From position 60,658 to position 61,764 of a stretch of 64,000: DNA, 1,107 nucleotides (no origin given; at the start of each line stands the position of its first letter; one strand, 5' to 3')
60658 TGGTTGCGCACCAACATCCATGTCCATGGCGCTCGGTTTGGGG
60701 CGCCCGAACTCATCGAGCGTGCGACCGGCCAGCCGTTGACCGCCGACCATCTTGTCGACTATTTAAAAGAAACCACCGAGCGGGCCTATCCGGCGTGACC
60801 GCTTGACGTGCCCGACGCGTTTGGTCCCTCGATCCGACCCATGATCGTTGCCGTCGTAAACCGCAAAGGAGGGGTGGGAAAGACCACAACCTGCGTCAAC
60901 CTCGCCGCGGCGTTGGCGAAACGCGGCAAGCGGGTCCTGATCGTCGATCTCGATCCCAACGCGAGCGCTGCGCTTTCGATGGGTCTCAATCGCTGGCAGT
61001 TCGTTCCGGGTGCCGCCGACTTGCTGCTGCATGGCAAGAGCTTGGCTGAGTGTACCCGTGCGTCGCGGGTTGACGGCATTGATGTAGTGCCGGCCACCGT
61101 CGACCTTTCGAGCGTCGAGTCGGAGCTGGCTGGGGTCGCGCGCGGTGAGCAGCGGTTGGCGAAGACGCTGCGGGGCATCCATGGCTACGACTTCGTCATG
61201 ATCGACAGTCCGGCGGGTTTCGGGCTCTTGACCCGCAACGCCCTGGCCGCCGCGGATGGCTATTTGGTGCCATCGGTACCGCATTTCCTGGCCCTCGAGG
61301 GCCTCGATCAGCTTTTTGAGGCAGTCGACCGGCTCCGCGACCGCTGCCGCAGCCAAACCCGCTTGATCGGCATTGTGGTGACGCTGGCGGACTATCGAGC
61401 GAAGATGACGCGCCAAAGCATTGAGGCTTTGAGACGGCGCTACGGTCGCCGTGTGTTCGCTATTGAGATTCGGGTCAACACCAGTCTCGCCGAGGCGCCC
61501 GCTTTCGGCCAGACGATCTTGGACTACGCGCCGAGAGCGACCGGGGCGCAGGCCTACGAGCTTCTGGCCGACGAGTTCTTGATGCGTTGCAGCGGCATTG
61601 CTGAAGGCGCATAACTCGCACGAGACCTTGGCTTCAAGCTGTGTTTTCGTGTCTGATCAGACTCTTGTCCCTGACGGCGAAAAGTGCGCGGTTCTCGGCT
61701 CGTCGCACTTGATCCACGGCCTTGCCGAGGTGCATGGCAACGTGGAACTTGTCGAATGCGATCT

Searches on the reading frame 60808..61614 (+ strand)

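Call 29: search_protein_families(library=pfam, proteins=[window:60808-61614:+], max_evalue=0.01)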
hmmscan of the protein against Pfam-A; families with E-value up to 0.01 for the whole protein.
window:60808-61614:+ (268 aa): 15 families
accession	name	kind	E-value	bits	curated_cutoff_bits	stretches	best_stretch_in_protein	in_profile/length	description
PF13614.12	AAA_31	-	3.8e-45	154.4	27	1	13-182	3-173/177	AAA domain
PF01656.29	CbiA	-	3.1e-25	89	25.4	1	14-237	1-125/125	CobQ/CobB/MinD/ParA nucleotide binding domain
PF06564.18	CBP_BcsQ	-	2.6e-12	47.2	21.3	1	14-255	4-231/234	Cellulose biosynthesis protein BcsQ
PF09140.17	MipZ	-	7.6e-12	45.5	20.7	1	13-167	2-140/262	ATPase MipZ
PF00142.24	Fer4_NifH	-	1.1e-11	45.2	25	1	17-55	5-43/271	4Fe-4S iron sulfur cluster binding proteins, NifH/frxC family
PF10609.15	ParA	-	1e-10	41.9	27.1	1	13-49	5-41/246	NUBPL iron-transfer P-loop NTPase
PF02374.21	ArsA_ATPase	-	1.7e-07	31.2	24.3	1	16-53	5-42/305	Anion-transporting ATPase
PF07015.17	VirC1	-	1.4e-05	25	24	1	14-52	4-42/231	VirC1 protein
PF16575.11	CLP1_P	-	0.00019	21.8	26.6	1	22-53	4-35/188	mRNA cleavage and polyadenylation factor CLP1 P-loop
PF00448.28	SRP54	-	0.00021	21.4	22.7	1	21-55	10-44/196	SRP54-type protein, GTPase domain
PF13481.12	AAA_25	-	0.00094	19.3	27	1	20-134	41-151/195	AAA domain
PF03029.23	ATP_bind_1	-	0.0011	19.2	27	1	22-53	6-37/240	Conserved hypothetical ATP binding protein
PF25199.1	nSTAND_NTPase5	-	0.0011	19.2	34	0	12-49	41-79/145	Novel STAND NTPase 5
PF03308.22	MeaB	-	0.0013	18.2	23.1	1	21-53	42-74/273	Methylmalonyl Co-A mutase-associated GTPase MeaB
PF07755.17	DUF1611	-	0.0015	18.4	25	0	16-47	17-48/201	Domain of unknown function (DUF1611_C) P-loop domain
